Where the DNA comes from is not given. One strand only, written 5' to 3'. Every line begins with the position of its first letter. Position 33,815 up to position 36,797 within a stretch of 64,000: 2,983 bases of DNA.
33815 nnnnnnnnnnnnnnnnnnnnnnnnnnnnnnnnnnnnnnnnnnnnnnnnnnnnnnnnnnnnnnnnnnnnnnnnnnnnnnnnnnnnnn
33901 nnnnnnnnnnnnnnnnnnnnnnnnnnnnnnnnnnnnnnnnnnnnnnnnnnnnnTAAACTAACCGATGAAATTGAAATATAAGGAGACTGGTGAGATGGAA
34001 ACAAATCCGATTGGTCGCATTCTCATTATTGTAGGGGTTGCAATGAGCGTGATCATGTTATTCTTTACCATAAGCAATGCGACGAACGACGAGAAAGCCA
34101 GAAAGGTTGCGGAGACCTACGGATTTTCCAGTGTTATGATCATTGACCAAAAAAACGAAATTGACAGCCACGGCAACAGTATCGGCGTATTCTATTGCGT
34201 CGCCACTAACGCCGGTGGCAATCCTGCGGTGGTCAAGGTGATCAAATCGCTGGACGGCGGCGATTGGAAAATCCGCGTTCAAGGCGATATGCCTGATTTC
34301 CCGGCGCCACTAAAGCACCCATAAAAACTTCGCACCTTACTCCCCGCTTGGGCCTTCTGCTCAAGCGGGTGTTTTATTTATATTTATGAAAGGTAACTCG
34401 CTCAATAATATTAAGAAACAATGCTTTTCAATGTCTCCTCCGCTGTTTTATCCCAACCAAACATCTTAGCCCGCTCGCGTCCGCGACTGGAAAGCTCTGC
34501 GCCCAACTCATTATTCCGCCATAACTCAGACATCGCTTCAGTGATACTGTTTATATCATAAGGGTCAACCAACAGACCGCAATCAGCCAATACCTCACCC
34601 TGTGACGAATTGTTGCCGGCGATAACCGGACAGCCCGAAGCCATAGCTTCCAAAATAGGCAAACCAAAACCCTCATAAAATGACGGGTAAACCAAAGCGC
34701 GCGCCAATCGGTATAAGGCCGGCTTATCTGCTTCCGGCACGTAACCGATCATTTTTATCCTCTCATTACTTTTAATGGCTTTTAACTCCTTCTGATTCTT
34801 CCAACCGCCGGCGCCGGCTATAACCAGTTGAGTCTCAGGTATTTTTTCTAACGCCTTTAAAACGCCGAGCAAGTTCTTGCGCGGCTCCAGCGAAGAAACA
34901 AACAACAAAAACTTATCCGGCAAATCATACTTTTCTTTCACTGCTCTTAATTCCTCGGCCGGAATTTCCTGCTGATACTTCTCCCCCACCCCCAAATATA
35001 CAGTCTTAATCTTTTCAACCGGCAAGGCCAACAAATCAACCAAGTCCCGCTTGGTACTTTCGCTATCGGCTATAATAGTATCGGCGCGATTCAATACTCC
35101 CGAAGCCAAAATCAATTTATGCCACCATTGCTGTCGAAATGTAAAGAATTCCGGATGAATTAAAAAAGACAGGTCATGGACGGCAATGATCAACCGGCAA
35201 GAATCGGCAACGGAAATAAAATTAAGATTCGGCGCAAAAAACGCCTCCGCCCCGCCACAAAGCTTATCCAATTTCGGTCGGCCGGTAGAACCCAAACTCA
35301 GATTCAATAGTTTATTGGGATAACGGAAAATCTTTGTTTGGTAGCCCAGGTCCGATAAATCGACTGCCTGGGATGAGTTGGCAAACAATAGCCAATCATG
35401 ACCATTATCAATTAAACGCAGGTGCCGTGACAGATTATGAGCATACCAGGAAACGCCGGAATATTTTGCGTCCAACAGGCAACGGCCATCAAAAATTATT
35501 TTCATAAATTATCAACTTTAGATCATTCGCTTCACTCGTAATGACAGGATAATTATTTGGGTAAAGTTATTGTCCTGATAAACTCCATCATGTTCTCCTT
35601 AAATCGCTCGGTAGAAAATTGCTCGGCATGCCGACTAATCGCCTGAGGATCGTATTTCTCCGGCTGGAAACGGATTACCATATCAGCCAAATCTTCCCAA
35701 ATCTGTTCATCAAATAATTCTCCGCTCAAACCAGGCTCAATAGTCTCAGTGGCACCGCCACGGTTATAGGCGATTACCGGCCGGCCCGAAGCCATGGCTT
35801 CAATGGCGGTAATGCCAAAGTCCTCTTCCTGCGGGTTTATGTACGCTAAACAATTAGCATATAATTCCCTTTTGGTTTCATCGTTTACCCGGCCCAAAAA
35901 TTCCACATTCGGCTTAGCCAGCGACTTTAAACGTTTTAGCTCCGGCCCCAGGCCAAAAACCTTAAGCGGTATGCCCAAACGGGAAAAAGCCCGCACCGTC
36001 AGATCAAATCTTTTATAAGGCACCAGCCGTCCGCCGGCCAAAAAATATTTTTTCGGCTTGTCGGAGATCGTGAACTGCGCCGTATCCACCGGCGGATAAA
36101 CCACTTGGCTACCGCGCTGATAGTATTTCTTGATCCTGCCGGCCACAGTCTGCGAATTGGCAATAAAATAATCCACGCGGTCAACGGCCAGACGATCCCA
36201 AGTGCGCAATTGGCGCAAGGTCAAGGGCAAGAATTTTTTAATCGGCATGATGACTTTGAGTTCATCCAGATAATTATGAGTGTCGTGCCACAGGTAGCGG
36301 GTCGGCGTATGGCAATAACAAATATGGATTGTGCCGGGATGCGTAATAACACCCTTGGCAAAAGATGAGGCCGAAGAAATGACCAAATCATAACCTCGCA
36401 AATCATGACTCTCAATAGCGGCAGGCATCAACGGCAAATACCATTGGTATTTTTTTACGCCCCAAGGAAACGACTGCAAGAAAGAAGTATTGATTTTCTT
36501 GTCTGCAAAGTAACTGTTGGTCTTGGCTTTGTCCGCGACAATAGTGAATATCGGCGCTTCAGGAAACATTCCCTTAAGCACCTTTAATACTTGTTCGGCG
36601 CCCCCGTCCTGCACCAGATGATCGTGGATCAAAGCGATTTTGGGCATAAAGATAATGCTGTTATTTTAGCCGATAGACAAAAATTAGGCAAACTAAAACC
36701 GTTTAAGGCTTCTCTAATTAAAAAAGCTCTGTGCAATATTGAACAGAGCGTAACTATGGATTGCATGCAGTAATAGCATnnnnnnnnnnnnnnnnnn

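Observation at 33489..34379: GC-rich two-gene plus-strand cassette with perfect consensus promoter embedded in a minus-strand glycosyltransferase cluster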

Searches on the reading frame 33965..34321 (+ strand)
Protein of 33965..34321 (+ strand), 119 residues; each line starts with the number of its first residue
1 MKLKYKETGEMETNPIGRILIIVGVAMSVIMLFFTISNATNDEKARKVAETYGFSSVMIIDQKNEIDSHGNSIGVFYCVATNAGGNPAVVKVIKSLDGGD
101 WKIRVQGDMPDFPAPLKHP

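Call 8: search_protein_families(library=pfam, proteins=[window:33965-34321:+], max_evalue=0.1)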
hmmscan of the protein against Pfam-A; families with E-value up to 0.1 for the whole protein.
window:33965-34321:+ (119 aa): 4 families
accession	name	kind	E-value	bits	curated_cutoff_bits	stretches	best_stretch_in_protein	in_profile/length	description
PF23778.1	Phage_holin_2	-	0.01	16.5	32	1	12-52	25-66/92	Putative phage holin family 2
PF20193.3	DUF6556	-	0.091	13.5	28.1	0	20-65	32-77/113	Family of unknown function (DUF6556)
PF09946.14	DUF2178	-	0.093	13.3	22.8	0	15-51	21-56/104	Predicted membrane protein (DUF2178)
PF19113.5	DUF5799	-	0.094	13.5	26.2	0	33-95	42-101/148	Family of unknown function (DUF5799)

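Call 11: find_homologous_proteins(query=window:33965-34321:+, max_evalue=0.01)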
Query window:33965-34321:+ (119 aa): 2 proteins with E <= 0.01 among 2 candidates.
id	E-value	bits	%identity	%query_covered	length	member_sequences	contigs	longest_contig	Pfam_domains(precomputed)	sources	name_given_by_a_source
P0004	9.1e-66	237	100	92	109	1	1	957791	-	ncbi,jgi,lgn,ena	ncbi:MAG: hypothetical protein WC473_00605 [Patescibacteria group bacterium]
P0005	6.0e-31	125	56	90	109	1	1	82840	-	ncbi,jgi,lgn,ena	ncbi:MAG: hypothetical protein WCT16_04830 [Candidatus Buchananbacteria bacterium]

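Call 24: search_protein_families(library=phrogs, proteins=[window:33995-34321:+, P0005], max_evalue=0.1)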
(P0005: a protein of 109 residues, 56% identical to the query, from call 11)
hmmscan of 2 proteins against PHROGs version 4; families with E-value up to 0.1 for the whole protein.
window:33995-34321:+ (109 aa): 2 families
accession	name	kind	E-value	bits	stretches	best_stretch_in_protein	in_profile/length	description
phrog_5005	-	unknown function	0.00043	21.4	1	6-48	5-48/75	-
phrog_13707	-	unknown function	0.072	14.1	0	4-40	31-67/89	-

P0005 (109 aa): 0 families

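Call 25: find_homologous_proteins(query=A2, max_evalue=0.01)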
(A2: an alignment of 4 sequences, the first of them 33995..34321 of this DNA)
Query A2 (4 sequences) (109 aa, profile of the alignment): 4 proteins with E <= 0.01 among 421 candidates.
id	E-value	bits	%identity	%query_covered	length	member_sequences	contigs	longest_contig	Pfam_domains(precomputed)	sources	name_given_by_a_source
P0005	1.8e-46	174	56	98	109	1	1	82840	-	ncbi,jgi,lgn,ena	ncbi:MAG: hypothetical protein WCT16_04830 [Candidatus Buchananbacteria bacterium]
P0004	1.1e-45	172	100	100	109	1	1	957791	-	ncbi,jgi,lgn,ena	ncbi:MAG: hypothetical protein WC473_00605 [Patescibacteria group bacterium]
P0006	1.4e-43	165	39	85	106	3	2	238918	-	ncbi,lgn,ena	ncbi:MAG: hypothetical protein WC668_02270 [Patescibacteria group bacterium]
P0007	9.9e-41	156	-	-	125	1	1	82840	-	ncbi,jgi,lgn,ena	ncbi:MAG: hypothetical protein WCT16_04835 [Candidatus Buchananbacteria bacterium]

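Call 34: predict_structure(alignment_id=A3)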
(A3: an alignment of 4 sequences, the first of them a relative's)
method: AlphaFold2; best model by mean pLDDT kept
length: 109 residues; sequences in the alignment: 4
mean_pLDDT: 79.6   pTM: 0.59
mean pLDDT of the five models: 79.6, 77.3, 77.1, 77.1, 76.8
residues with pLDDT >= 90: 14; 70-90: 77; 50-70: 11; < 50: 7
segments of 3 or more residues with pLDDT < 50: 103-109
pLDDT, mean of each block of 10 residues (from residue 1): 72 85 79 88 89 86 89 85 80 74 44
secondary structure, 60 per line:
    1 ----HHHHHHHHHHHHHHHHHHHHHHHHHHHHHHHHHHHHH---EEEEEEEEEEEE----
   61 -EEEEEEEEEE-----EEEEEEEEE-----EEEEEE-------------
elements in order: H5-41 E45-56 E62-71 E77-85 E91-96
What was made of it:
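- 33995..34324 (+): ORF2, 109 aa (alternative ATG at 33965 gives 119 aa): N-terminal transmembrane helix (residues 9-27) plus a domain of one helix and four beta-strands. The AF2 model has pLDDT 79.6 (call 34).
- ORF2 has pLDDT 80, with a TM helix and four strands (call 34).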

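Call 49: fold_search(model_id=the predicted structure, library=pdb)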
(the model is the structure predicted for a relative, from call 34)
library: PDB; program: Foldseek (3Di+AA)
matches with E <= 10: 668; with E <= 0.001: 0
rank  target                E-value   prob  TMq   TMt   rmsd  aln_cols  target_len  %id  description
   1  1mwt_A                5.6e-02  0.75  0.27  0.07   6.9        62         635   21  Structure of penicillin G acyl-Penicillin binding protein 2a from methicillin resistant Staphylococcus aureus strain 2 (released 2002-11-06)
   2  1mws_A                7.4e-02  0.69  0.27  0.07   6.9        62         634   21  Structure of nitrocefin acyl-Penicillin binding protein 2a from methicillin resistant Staphylococcus aureus strain 27r (released 2002-11-06)
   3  3zfz_B                7.4e-02  0.69  0.27  0.07   6.9        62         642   21  Crystal structure of ceftaroline acyl-PBP2a from MRSA with non- covalently bound ceftaroline and muramic acid at allos (released 2013-10-09)
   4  9i9s_A                1.1e-01  0.41  0.22  0.06   7.7        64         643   19  Room temperature structure of PBP2a at the LCLS (released 2026-02-18)
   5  4bl3_A                1.2e-01  0.57  0.27  0.07   6.9        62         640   21  Crystal structure of PBP2a clinical mutant N146K from MRSA (released 2014-05-21)
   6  3zfz_A                1.2e-01  0.57  0.27  0.07   6.8        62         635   21  Crystal structure of ceftaroline acyl-PBP2a from MRSA with non- covalently bound ceftaroline and muramic acid at allos (released 2013-10-09)
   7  4bl3_B                1.2e-01  0.57  0.27  0.07   6.9        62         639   21  Crystal structure of PBP2a clinical mutant N146K from MRSA (released 2014-05-21)
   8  9i9t_A                1.2e-01  0.54  0.27  0.07   7.0        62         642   21  Room-temperature structure of PBP2a at EuXFEL (released 2026-02-18)
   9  9i9s_B                1.3e-01  0.54  0.27  0.07   6.9        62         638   21  Room temperature structure of PBP2a at the LCLS (released 2026-02-18)
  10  4cpk_A                1.4e-01  0.54  0.27  0.07   6.9        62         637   21  Crystal structure of PBP2a double clinical mutant N146K-E150K from MRSA (released 2014-09-10)
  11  3zg0_B                1.6e-01  0.51  0.27  0.07   6.9        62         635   21  Crystal structure of ceftaroline acyl-PBP2a from MRSA with non- covalently bound ceftaroline and muramic acid at allos (released 2013-10-09)
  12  4cpk_B                1.6e-01  0.51  0.27  0.07   6.9        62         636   21  Crystal structure of PBP2a double clinical mutant N146K-E150K from MRSA (released 2014-09-10)
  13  9i9t_B                1.7e-01  0.47  0.26  0.07   7.0        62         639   21  Room-temperature structure of PBP2a at EuXFEL (released 2026-02-18)
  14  6q9n_A                1.7e-01  0.33  0.22  0.06   7.7        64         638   19  Crystal structure of PBP2a from MRSA in complex with piperacillin and quinazolinone (released 2019-11-27)
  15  1vqq_A                1.8e-01  0.54  0.26  0.07   6.8        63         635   19  Structure of Penicillin binding protein 2a from methicillin resistant Staphylococcus aureus strain 27r at 1.80 A resol (released 2004-12-28)
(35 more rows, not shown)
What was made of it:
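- On NTF2-like / PepSY-like membrane-anchored domain: Foldseek PDB best E is 0.056 with TM about 0.27 (call 49).
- Closest known: Membrane-anchored small alpha+beta domains. Same: The best PDB fold hits are the membrane-proximal N-terminal domain of PBP2a and an NTF2-like 'transpeptidase' (call 49).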

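Call 58: search_dna_similar(query=window:33995-34321:+, collection=phages, mode=protein, max_evalue=1, max_rows=5)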
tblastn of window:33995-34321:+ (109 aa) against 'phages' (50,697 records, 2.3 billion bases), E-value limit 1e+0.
No match.

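Call 60: search_protein_families(library=ncbifam, proteins=[window:33995-34321:+, P0005, P0006, P0007], max_evalue=0.1)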
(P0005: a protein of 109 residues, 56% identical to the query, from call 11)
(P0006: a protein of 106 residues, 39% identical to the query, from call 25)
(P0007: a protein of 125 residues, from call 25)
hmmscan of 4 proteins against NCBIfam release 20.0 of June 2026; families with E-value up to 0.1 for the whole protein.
window:33995-34321:+ (109 aa): 3 families
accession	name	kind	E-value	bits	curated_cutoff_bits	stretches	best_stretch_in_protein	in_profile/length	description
NF033553.1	MerP_Gpos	exception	0.049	13.5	110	1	14-98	7-82/112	mercury resistance system substrate-binding protein MerP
NF040945.1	CCC_membrane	equivalog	0.084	13.2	65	0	6-30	56-80/99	CCC motif membrane protein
NF009905.0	PRK13368.1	subfamily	0.095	12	255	0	36-100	35-100/243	3-deoxy-manno-octulosonate cytidylyltransferase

P0005 (109 aa): 0 families

P0006 (106 aa): 0 families

P0007 (125 aa): 0 families

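Call 61: search_protein_families(library=padloc, proteins=[window:33995-34321:+, P0005, P0006, P0007], max_evalue=0.1)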
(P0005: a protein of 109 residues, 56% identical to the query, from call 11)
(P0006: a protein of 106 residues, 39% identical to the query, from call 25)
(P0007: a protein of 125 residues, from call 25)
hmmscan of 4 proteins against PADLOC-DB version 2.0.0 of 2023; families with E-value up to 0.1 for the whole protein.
window:33995-34321:+ (109 aa): 0 families

P0005 (109 aa): 1 family
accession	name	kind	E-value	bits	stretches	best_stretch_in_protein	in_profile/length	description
PDLC00008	DruD1|DruD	-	0.02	11.9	1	66-100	254-288/338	Unknown function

P0006 (106 aa): 0 families

P0007 (125 aa): 0 families

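Call 63: search_solved_structures(query=A3, max_evalue=1)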
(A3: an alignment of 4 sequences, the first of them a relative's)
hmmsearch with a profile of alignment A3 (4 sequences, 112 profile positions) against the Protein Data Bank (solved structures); distinct sequences matched with E-value up to 1: 6.
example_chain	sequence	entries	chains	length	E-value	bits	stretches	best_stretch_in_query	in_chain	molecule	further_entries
8fjf_A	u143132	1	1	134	0.00035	23.7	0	34-65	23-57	H10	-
5ukb_d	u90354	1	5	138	0.0042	20.2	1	62-111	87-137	Anti-vesicular stomatitis virus N VHH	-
4lin_A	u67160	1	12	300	0.07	16.2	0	49-84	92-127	Tail needle protein gp26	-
2o0h_A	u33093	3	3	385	0.2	14.8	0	20-59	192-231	DNA packaging protein Gp17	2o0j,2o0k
3ezk_A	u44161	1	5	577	0.39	13.8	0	21-59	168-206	DNA packaging protein Gp17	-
3cpe_A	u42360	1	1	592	0.42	13.7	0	20-59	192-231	DNA packaging protein Gp17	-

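Call 71: fold_search(model_id=the predicted structure, library=viral)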
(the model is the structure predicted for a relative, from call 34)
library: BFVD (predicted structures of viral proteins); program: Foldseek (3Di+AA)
matches with E <= 10: 1079; with E <= 0.001: 0
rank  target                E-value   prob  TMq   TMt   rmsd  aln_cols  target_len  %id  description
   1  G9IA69                3.4e-03  1.00  0.38  0.37   7.1       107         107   19  (no name in the UniProt tables at hand)
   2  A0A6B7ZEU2            5.7e-03  1.00  0.46  0.52   4.5        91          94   22  Uncharacterized protein [Klebsiella phage N1M2]
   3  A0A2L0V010            1.4e-02  1.00  0.46  0.49   6.5       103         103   17  Uncharacterized protein [Agrobacterium phage Atu_ph07]
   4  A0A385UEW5            3.2e-02  0.98  0.40  0.35   6.3       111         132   14  Uncharacterized protein [Corynebacterium phage Juicebox]
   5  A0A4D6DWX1            3.7e-02  1.00  0.52  0.65   3.5        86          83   17  Uncharacterized protein [Edwardsiella phage pEt-SU]
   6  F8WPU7                4.7e-02  0.99  0.42  0.41   5.6       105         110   17  (no name in the UniProt tables at hand)
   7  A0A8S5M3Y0            5.8e-02  0.95  0.33  0.30   6.4        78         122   13  Uncharacterized protein [Siphoviridae sp. ctz7e2]
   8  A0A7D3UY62            5.8e-02  0.92  0.35  0.32   9.6       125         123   11  (no name in the UniProt tables at hand)
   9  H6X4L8                6.5e-02  0.38  0.22  0.25  12.9        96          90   12  Uncharacterized protein [Klebsiella phage vB_KleM_RaK2]
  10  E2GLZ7                7.3e-02  0.85  0.30  0.39  11.9        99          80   15  AB1gp59 [Acinetobacter phage AB1]
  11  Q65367                1.1e-01  0.89  0.37  0.38   8.7       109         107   20  (no name in the UniProt tables at hand)
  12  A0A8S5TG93            1.1e-01  0.87  0.37  0.37  11.3       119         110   20  Uncharacterized protein [Phage sp. ctL4h4]
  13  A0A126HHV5            1.1e-01  0.77  0.32  0.24  14.6       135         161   14  (no name in the UniProt tables at hand)
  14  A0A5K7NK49            1.3e-01  0.94  0.39  0.29  11.9        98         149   12  (no name in the UniProt tables at hand)
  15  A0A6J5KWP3            1.3e-01  0.35  0.23  0.24  15.6       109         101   16  Uncharacterized protein [uncultured Caudovirales phage]
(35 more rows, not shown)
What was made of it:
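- Weak fold resemblance to uncharacterised small phage proteins (best E 3e-3, TM 0.38-0.52; call 71).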

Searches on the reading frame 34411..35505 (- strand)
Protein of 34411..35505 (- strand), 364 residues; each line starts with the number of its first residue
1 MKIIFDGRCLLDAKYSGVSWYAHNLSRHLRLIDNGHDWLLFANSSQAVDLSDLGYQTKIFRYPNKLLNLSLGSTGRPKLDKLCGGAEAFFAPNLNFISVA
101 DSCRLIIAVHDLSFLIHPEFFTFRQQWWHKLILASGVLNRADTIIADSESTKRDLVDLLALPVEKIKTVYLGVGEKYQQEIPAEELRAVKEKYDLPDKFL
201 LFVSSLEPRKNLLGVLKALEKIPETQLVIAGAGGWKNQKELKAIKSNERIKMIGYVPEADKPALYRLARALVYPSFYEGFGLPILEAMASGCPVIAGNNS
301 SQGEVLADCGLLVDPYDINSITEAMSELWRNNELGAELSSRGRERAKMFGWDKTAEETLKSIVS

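Call 8: search_protein_families(library=pfam, proteins=[window:34411-35505:-], max_evalue=0.1)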
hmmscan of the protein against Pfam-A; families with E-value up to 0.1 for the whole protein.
window:34411-35505:- (364 aa): 6 families
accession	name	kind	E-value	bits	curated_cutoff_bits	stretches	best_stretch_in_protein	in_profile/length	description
PF00534.26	Glycos_transf_1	-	3.1e-34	118.4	26.4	1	193-345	11-172/172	Glycosyl transferases group 1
PF13692.12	Glyco_trans_1_4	-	9.4e-27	94.5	27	1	199-331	3-142/142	Glycosyl transferases group 1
PF13439.12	Glyco_transf_4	-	3.5e-09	37.3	28.5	1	16-173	2-166/170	Glycosyltransferase Family 4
PF20706.3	GT4-conflict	-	1.1e-07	31.6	26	1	224-309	232-323/385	Family 4 Glycosyltransferase in conflict systems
PF13524.12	Glyco_trans_1_2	-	3.1e-07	30.9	25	1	216-347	6-130/144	Glycosyl transferase-like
PF13579.12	Glyco_trans_4_4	-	0.0053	17.5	29.7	1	104-172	96-158/158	Glycosyl transferase 4-like domain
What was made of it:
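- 34411..35505 (-): flanking GT4 glycosyltransferase (GTR), convergent with the cassette. Pfam Glycos_transf_1 3e-34 (call 8).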

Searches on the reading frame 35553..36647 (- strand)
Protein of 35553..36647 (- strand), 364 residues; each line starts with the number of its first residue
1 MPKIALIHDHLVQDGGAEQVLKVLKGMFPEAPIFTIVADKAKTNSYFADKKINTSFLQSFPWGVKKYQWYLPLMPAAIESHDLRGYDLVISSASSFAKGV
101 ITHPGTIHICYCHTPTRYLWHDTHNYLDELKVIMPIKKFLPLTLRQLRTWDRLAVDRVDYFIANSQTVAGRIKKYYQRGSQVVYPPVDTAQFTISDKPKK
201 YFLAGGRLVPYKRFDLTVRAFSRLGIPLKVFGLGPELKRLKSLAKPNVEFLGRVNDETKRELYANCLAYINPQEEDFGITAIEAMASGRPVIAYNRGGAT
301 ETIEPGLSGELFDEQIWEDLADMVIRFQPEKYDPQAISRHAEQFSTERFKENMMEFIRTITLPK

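Call 8: search_protein_families(library=pfam, proteins=[window:35553-36647:-], max_evalue=0.1)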
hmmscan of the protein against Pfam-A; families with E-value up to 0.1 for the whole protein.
window:35553-36647:- (364 aa): 7 families
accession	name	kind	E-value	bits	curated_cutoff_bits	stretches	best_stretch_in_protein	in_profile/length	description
PF00534.26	Glycos_transf_1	-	1.3e-26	93.6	26.4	1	195-339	11-167/172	Glycosyl transferases group 1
PF13692.12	Glyco_trans_1_4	-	1e-20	74.9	27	1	200-326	2-138/142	Glycosyl transferases group 1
PF13439.12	Glyco_transf_4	-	3.9e-08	33.9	28.5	1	37-190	25-169/170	Glycosyltransferase Family 4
PF20706.3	GT4-conflict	-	0.00024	20.6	26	1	260-318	277-335/385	Family 4 Glycosyltransferase in conflict systems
PF13524.12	Glyco_trans_1_2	-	0.00044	20.7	25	1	218-344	6-128/144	Glycosyl transferase-like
PF04230.19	PS_pyruv_trans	-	0.039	14.3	25.3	0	18-91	9-66/280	Polysaccharide pyruvyl transferase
PF18558.8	HTH_51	-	0.07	13.3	50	0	215-245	33-63/88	Methyltransferase, Helix-turn-helix domain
